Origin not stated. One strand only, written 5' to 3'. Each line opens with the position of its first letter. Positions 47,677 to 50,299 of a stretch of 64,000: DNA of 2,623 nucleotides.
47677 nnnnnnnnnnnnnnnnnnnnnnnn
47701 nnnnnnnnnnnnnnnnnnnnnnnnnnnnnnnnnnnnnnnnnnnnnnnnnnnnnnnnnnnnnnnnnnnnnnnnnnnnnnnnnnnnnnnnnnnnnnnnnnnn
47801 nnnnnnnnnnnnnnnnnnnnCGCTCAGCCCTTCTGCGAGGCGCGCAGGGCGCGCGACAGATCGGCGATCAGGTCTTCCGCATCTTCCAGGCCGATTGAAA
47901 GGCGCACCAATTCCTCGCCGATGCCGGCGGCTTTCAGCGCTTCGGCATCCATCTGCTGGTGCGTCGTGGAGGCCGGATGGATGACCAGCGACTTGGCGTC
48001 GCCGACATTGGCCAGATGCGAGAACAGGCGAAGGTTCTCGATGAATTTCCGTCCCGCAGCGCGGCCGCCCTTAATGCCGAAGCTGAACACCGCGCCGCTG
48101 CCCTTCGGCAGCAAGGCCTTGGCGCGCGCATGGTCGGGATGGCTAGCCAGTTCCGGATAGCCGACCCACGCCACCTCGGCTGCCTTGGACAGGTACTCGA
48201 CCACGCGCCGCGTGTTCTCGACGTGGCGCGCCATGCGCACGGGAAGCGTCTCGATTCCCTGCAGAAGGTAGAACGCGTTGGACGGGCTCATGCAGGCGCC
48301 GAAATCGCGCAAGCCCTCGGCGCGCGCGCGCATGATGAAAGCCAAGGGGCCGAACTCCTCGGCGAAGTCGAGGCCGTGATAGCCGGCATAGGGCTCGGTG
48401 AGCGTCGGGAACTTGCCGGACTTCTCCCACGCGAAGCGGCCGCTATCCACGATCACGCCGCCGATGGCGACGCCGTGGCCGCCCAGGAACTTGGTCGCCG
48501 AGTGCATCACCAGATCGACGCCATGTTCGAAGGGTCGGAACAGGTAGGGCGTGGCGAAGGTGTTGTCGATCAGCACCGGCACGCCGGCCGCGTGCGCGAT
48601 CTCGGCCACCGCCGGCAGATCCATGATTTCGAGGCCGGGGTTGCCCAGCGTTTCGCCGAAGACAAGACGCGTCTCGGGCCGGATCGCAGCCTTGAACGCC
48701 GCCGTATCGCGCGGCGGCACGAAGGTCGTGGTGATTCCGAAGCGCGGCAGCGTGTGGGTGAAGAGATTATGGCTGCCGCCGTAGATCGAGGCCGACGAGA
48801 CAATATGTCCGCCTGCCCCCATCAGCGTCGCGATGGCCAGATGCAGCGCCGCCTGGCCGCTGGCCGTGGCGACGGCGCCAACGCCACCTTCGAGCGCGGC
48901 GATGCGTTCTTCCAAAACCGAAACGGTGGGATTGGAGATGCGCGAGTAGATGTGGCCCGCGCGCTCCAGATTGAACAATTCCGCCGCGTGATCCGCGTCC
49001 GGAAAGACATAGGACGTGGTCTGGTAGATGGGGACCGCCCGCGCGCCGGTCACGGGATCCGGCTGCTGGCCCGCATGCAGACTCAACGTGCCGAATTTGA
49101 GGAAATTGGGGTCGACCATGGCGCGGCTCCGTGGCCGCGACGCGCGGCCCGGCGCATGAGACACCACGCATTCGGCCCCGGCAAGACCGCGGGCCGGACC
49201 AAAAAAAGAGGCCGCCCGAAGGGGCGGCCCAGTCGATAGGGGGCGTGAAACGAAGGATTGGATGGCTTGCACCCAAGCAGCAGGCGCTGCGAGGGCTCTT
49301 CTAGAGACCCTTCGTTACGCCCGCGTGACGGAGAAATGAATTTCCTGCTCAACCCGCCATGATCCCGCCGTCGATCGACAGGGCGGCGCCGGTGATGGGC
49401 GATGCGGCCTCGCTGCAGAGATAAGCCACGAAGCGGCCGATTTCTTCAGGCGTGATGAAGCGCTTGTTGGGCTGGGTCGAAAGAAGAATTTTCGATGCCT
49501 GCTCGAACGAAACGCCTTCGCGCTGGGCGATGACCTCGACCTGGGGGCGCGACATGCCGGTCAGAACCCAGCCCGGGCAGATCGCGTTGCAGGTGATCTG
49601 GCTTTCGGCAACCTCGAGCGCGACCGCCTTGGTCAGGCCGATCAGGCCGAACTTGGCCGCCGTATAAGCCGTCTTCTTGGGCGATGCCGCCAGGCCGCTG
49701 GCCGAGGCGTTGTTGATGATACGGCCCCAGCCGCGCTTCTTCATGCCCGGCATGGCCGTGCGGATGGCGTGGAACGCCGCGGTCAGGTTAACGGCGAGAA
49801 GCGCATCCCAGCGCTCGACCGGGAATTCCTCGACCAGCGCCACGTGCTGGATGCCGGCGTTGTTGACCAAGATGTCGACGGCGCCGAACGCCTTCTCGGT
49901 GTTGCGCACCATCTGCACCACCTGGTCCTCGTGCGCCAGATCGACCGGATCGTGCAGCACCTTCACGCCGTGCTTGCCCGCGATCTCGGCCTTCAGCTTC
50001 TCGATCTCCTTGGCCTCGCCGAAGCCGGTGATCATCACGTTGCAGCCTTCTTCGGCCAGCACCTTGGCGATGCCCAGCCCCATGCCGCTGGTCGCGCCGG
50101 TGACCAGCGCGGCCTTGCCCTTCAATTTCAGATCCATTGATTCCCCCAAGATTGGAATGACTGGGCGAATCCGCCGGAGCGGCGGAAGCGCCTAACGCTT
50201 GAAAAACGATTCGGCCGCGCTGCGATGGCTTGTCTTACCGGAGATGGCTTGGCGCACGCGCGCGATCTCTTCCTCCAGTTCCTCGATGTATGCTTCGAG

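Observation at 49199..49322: Unrecognised multi-stem RNA plus terminator in the metY leader: candidate new riboswitch/attenuator or sRNA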

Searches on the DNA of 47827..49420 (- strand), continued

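Call 77: search_with_rna_model(model_id=R2, source=window, filters=off, max_evalue=10, show_alignments=1)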
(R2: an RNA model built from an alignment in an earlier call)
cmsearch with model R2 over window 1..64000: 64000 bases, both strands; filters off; matches with E-value up to 10: 11.
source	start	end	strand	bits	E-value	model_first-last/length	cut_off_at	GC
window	49198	49304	-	30.1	8.3e-05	1-106/106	no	0.62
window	32357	32451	-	12.2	0.73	1-106/106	no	0.68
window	35871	35964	+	10.8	1.4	1-106/106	no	0.67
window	42681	42727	+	9.1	3.4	1-106/106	no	0.53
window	50259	50349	+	8.3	5.3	1-106/106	no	0.55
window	8607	8737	-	8.1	5.7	1-106/106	no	0.65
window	15024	15106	+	8.1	5.9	1-106/106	no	0.59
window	56132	56195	+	8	6.1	1-106/106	no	0.52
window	39559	39627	-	7.5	7.8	1-106/106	no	0.68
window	44509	44578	-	7.3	8.8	1-106/106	no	0.57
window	21481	21555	+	7.1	9.4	1-106/106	no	0.61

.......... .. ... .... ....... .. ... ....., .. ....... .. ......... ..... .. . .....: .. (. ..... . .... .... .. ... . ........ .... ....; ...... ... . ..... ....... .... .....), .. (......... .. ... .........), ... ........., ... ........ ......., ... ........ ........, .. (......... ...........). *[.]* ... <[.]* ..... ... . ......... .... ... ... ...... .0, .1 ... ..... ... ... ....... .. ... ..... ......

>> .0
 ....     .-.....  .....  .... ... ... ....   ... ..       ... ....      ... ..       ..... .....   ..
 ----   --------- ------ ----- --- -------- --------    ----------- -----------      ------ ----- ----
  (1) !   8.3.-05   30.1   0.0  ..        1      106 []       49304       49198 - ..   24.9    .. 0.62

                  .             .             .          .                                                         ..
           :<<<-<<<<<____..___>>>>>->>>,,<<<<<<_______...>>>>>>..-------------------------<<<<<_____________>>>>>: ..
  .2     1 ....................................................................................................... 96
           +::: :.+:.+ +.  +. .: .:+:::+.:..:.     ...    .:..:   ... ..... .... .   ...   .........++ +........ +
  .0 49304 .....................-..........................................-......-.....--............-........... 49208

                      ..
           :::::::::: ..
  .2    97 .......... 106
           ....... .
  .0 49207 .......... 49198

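Call 78: search_with_rna_model(model_id=R2, source=L001, filters=off, max_evalue=10, show_alignments=1)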
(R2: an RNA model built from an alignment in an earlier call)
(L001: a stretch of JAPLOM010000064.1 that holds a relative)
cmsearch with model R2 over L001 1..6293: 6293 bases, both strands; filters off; matches with E-value up to 10: 14.
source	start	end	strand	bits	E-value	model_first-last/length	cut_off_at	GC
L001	2340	2420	+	31.6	3.8e-06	1-106/106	no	0.52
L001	5816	5895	+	7.1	0.95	1-106/106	no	0.56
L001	2567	2678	+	6.9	1.1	1-106/106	no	0.67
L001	3495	3663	-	6.7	1.1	1-106/106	no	0.67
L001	2207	2286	+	6.3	1.5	1-106/106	no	0.64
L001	2389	2408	-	6.1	1.6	74-94/106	no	0.8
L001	1251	1331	-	5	2.8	1-106/106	no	0.58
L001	2719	2738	-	4.3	3.9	74-94/106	no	0.85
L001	2904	2923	-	3.9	4.9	74-94/106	no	0.9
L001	258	274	+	3.8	5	30-46/106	no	0.47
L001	2267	2365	-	3.7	5.4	1-106/106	no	0.52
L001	2071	2138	+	3.3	6.4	1-106/106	no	0.6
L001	5802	5821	-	3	7.7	74-94/106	no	0.7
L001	2719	2738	+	2.9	8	74-94/106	no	0.85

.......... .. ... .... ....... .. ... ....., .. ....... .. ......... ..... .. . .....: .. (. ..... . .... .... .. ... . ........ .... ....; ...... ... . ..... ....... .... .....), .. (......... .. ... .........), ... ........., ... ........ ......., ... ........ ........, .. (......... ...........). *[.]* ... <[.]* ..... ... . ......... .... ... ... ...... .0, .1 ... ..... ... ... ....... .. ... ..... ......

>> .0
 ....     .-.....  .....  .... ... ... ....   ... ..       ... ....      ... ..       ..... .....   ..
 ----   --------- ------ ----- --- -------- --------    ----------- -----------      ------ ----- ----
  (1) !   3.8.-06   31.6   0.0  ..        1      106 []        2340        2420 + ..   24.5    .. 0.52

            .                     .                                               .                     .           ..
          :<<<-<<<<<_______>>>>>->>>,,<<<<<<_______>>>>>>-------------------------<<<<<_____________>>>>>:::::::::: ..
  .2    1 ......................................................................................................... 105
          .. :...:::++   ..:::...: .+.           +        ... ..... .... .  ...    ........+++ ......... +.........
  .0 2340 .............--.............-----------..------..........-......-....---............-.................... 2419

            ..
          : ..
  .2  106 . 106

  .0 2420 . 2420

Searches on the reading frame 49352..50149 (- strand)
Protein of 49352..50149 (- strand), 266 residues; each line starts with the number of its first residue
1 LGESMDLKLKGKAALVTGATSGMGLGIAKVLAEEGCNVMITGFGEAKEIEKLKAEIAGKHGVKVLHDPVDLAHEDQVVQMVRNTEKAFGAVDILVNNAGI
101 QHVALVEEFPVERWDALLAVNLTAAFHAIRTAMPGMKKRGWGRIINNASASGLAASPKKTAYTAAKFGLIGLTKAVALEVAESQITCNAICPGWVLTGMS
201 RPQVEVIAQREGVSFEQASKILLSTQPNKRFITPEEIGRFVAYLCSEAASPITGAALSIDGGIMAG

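Call 61: search_protein_families(library=ncbifam, proteins=[window:49352-50149:-], max_evalue=0.00001)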
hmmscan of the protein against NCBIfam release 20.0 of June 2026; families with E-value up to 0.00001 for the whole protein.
window:49352-50149:- (266 aa): 228 families (the best 25 are shown)
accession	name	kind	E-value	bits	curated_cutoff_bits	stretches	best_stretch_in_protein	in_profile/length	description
TIGR01963.1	PHB_DH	subfamily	4.4e-96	321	307.05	1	12-265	2-254/255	3-hydroxybutyrate dehydrogenase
NF009093.0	PRK12429.1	subfamily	3e-93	311.8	258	1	8-265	2-258/259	3-hydroxybutyrate dehydrogenase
NF009931.0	PRK13394.1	subfamily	3e-74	249.8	340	1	8-264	4-260/262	3-hydroxybutyrate dehydrogenase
NF009466.0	PRK12826.1-2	subfamily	3.5e-62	210.1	222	1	12-264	4-245/248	3-oxoacyl-ACP reductase FabG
NF005559.1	PRK07231.1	subfamily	1.2e-60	205.1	215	1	9-264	2-248/249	glucose 1-dehydrogenase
TIGR01830.1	3oxo_ACP_reduc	equivalog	2.8e-60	204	297.75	1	14-264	1-239/239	3-oxoacyl-[acyl-carrier-protein] reductase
NF004198.0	PRK05653.1-3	equivalog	2.2e-59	200.9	296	1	8-263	4-246/248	3-oxoacyl-ACP reductase FabG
NF004791.0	PRK06138.1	equivalog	2.7e-56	190.7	312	1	8-265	2-251/252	SDR family oxidoreductase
TIGR01829.1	AcAcCoA_reduct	subfamily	3.7e-55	187.2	302.1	1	12-263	1-240/242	acetoacetyl-CoA reductase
NF009464.0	PRK12824.1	subfamily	2e-53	181.6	269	1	12-263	3-242/245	3-oxoacyl-ACP reductase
NF052558.1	MBtsdlDhBudC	equivalog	6.3e-53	179.9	270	1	10-265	2-243/250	meso-2,3-butanediol dehydrogenase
TIGR03971.1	SDR_subfam_1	subfamily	7.4e-53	179.6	300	1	9-265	1-270/271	mycofactocin-coupled SDR family oxidoreductase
NF004818.0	PRK06172.1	equivalog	2.9e-52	177.5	336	1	5-265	1-252/253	SDR family oxidoreductase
NF005309.0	PRK06841.1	subfamily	3.2e-52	177.6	286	1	5-263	9-252/255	GolD/DthD family dehydrogenase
NF004197.0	PRK05653.1-1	equivalog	5.1e-52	177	332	1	5-264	1-247/249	3-oxoacyl-ACP reductase FabG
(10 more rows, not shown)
